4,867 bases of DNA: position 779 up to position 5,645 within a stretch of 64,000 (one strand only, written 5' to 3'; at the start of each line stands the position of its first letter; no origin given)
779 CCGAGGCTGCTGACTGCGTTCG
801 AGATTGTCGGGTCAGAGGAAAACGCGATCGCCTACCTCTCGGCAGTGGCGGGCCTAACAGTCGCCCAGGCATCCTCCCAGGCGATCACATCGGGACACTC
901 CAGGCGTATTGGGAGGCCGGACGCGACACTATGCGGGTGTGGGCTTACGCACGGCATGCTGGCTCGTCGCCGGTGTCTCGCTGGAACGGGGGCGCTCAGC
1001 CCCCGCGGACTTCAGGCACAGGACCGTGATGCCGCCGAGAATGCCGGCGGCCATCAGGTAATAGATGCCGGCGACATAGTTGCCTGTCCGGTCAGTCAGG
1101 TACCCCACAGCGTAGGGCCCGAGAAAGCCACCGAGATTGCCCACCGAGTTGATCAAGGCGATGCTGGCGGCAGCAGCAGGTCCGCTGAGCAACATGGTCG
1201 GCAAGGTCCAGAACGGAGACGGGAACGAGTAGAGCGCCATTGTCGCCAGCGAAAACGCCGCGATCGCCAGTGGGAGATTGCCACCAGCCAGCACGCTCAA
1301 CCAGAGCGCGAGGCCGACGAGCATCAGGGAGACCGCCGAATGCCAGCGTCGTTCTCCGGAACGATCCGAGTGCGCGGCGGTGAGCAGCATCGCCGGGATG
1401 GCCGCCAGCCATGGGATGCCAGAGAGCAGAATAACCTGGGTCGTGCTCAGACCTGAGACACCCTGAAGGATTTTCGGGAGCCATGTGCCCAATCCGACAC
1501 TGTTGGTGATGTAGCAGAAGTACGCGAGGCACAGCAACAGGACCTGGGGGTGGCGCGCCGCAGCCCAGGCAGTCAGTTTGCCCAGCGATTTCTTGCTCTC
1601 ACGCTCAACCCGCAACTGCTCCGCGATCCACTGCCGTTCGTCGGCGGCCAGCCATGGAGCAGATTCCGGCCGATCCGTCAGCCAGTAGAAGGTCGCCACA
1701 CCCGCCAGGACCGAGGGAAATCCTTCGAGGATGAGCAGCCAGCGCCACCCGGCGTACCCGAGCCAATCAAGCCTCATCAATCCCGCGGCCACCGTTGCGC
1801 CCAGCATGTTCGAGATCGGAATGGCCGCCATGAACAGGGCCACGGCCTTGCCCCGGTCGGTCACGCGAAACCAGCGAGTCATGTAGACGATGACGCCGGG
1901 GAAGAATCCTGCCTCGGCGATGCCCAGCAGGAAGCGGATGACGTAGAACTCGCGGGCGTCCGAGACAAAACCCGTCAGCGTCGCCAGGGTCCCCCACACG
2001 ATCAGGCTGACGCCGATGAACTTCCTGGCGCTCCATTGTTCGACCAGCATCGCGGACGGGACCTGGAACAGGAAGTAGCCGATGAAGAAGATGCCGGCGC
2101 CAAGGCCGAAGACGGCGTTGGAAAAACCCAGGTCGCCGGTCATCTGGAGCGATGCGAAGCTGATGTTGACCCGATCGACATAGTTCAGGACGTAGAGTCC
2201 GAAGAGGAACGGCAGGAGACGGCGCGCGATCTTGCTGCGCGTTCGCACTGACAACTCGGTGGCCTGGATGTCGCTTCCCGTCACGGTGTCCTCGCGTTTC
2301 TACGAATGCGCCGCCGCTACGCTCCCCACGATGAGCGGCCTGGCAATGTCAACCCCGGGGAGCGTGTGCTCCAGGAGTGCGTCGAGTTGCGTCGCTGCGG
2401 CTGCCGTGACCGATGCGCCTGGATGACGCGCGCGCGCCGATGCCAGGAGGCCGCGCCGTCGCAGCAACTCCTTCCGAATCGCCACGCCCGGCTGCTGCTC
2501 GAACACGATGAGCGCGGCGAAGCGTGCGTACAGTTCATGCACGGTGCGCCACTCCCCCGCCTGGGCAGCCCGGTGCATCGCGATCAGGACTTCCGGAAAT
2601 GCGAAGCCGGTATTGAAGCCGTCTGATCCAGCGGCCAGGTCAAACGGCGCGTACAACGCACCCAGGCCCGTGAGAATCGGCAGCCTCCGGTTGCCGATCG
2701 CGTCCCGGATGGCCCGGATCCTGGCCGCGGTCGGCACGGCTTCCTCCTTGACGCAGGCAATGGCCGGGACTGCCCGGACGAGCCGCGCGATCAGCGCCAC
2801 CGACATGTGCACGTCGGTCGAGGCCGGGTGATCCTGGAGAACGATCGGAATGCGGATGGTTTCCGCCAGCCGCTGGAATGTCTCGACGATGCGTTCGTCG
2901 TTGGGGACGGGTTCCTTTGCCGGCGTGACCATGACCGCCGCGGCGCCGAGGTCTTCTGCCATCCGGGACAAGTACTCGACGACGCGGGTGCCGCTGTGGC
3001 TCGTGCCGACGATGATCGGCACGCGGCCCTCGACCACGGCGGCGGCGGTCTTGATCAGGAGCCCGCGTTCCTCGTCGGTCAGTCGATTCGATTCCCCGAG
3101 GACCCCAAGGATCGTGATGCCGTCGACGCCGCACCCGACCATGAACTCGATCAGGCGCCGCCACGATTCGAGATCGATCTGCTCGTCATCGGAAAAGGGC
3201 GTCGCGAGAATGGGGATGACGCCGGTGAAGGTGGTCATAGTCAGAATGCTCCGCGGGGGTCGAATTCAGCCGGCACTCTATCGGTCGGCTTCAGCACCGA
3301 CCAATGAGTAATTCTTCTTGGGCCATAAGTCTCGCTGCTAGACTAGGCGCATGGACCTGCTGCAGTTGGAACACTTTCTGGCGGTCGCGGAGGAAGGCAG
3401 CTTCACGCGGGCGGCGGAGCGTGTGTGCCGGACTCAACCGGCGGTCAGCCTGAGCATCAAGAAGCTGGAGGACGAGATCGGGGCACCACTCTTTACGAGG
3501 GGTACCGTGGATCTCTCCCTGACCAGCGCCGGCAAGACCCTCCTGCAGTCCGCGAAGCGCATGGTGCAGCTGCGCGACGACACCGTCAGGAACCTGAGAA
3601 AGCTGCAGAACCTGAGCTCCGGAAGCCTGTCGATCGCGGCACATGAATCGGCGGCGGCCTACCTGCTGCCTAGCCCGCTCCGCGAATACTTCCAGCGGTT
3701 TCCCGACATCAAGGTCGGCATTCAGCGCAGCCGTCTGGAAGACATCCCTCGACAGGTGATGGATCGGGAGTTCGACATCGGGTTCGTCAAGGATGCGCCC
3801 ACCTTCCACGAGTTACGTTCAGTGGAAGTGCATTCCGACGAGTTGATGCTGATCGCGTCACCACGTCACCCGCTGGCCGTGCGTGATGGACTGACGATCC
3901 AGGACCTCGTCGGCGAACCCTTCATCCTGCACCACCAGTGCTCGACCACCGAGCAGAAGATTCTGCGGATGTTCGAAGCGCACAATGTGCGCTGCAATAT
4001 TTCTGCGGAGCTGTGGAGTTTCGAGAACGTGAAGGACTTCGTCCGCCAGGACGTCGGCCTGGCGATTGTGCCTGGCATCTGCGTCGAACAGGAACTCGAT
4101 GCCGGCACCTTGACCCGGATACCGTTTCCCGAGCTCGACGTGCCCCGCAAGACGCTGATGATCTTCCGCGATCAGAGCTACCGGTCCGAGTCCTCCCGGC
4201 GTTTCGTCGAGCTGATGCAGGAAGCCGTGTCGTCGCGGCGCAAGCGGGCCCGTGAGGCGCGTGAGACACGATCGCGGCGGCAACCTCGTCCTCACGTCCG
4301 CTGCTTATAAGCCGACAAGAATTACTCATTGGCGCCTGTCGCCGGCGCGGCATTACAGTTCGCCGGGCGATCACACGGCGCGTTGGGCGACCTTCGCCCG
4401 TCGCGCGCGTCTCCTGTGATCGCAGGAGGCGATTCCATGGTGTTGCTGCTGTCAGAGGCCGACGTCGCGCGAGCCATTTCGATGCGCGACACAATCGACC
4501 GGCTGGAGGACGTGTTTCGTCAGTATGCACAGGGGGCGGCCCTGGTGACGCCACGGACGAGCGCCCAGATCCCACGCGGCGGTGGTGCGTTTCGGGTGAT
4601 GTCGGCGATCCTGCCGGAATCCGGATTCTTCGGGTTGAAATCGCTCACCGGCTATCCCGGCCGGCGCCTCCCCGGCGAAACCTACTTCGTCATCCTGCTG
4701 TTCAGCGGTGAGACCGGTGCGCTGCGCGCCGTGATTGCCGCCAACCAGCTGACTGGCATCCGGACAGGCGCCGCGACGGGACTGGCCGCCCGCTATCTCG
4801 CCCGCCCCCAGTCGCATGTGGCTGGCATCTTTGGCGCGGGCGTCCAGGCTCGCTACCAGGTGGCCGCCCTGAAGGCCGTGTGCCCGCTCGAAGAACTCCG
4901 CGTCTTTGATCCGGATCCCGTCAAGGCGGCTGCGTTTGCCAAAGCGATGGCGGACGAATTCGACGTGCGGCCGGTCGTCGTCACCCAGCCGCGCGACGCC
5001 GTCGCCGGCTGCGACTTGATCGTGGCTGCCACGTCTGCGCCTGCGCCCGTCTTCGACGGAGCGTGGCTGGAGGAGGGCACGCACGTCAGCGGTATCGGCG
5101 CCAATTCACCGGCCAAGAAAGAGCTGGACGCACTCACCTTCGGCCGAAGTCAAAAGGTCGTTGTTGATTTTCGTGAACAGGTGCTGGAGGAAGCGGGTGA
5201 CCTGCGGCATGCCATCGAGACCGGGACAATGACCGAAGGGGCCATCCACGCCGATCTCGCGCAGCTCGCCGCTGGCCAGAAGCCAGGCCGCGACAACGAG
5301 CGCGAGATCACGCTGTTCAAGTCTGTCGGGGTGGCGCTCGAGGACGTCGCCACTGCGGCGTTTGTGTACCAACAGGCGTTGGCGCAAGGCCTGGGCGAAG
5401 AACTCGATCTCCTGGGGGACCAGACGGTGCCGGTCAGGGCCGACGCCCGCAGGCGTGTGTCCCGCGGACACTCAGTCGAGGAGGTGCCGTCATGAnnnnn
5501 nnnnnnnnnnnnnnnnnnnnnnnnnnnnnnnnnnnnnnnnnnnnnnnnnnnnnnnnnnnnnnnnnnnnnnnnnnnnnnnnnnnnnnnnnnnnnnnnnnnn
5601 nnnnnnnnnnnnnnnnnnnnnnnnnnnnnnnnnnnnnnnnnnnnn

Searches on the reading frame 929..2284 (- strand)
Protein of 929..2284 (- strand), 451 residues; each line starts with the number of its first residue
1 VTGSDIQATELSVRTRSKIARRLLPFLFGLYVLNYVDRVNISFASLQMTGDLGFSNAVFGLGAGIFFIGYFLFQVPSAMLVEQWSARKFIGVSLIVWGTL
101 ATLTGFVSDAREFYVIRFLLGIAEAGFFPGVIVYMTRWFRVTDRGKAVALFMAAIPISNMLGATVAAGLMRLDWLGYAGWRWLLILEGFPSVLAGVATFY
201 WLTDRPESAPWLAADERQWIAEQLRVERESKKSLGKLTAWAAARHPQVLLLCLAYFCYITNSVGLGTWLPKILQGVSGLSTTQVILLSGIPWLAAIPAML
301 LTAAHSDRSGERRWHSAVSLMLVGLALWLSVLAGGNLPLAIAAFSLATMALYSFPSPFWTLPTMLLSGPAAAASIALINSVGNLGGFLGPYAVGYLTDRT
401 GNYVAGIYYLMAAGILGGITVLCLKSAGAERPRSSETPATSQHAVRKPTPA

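Call 36: search_protein_families(library=pfam, proteins=[window:929-2284:-], max_evalue=0.00001)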
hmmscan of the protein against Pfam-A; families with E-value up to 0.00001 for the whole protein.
window:929-2284:- (451 aa): 1 family
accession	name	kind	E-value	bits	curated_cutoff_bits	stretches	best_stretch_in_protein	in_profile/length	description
PF07690.21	MFS_1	-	3.5e-49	168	33.4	1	27-390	1-347/347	Major Facilitator Superfamily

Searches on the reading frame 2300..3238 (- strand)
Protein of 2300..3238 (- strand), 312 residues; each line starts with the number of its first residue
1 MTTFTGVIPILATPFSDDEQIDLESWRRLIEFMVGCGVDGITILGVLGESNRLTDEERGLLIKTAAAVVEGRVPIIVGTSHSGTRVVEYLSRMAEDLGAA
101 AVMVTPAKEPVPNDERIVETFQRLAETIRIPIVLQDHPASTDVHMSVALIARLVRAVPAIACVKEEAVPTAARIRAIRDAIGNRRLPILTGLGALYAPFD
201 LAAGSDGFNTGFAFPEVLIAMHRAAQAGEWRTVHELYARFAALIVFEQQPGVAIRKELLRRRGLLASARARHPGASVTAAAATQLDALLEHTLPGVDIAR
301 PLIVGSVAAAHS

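Call 36: search_protein_families(library=pfam, proteins=[window:2300-3238:-], max_evalue=0.00001)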
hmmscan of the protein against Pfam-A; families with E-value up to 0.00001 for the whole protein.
window:2300-3238:- (312 aa): 1 family
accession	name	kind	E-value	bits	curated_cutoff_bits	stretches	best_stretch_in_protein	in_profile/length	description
PF00701.28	DHDPS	-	1.1e-32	113.4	22.1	1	4-291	2-288/289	Dihydrodipicolinate synthetase family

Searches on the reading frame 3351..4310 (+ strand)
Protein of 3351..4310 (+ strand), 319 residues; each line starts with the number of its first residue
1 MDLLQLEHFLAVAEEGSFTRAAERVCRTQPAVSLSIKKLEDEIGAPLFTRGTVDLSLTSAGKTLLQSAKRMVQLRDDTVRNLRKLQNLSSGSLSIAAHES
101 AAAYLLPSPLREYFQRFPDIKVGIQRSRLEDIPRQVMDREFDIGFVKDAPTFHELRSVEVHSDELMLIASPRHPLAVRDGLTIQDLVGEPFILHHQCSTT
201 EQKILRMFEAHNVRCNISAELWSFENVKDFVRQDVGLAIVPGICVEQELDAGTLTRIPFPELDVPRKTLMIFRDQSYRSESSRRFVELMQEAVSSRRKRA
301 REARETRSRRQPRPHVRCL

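Call 36: search_protein_families(library=pfam, proteins=[window:3351-4310:+], max_evalue=0.00001)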
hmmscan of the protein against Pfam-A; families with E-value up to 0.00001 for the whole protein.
window:3351-4310:+ (319 aa): 2 families
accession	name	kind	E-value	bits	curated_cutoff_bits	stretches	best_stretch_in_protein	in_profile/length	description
PF03466.25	LysR_substrate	-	5.8e-47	160.2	28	1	88-292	3-207/209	LysR substrate binding domain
PF00126.33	HTH_1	-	4.9e-22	78.1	26.6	1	5-62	3-60/60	Bacterial regulatory helix-turn-helix protein, lysR family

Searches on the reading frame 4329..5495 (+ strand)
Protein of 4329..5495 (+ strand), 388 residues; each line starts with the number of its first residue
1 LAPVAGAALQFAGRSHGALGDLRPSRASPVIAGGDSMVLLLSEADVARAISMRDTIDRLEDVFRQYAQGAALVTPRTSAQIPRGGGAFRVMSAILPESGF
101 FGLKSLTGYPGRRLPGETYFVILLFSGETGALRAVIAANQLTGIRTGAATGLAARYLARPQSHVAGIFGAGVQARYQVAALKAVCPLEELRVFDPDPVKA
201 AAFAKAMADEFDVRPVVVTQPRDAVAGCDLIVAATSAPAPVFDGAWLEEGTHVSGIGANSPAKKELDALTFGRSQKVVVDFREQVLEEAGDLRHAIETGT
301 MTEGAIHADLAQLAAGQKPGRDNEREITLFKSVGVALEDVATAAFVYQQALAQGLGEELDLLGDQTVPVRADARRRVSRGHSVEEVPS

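Call 36: search_protein_families(library=pfam, proteins=[window:4329-5495:+], max_evalue=0.00001)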
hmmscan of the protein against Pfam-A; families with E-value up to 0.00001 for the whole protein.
window:4329-5495:+ (388 aa): 1 family
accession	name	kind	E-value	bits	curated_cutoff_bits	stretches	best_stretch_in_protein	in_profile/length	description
PF02423.21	OCD_Mu_crystall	-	4.7e-71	239.8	24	1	40-352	5-312/314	Ornithine cyclodeaminase/mu-crystallin family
